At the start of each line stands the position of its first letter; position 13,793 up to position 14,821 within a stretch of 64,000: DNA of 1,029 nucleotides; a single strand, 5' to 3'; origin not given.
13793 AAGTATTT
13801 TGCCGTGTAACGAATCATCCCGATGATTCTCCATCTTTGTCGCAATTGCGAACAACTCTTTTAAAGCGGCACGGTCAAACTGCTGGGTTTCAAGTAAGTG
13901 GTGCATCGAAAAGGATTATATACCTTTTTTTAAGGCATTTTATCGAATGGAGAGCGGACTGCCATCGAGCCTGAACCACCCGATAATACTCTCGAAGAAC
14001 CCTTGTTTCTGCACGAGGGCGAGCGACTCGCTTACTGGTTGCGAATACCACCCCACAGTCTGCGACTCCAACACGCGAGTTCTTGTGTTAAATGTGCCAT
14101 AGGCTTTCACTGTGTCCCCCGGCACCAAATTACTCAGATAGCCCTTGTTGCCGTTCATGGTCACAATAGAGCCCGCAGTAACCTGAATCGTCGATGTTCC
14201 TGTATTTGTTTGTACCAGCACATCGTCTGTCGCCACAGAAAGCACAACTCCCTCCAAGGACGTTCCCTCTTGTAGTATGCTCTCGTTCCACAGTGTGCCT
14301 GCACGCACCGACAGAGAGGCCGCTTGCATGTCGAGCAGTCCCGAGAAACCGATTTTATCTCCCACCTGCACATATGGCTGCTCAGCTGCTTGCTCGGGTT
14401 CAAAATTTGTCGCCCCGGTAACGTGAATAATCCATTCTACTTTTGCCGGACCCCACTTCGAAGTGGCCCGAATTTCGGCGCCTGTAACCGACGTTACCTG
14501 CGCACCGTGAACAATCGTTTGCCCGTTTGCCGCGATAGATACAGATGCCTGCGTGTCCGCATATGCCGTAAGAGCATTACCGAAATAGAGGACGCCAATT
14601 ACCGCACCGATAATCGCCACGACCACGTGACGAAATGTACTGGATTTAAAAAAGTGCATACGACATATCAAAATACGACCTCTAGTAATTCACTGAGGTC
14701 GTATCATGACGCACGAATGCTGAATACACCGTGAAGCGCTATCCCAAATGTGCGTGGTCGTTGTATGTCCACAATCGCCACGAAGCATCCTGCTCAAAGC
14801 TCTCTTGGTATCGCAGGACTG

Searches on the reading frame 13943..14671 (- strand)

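Call 42: search_protein_families(library=pfam, proteins=[window:13943-14671:-], max_evalue=0.1)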
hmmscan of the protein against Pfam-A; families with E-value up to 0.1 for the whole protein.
window:13943-14671:- (243 aa): 1 family
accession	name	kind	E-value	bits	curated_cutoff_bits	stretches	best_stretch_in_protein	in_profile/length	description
PF01336.31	tRNA_anti-codon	-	0.088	13.2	27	0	157-197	24-60/75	OB-fold nucleic acid binding domain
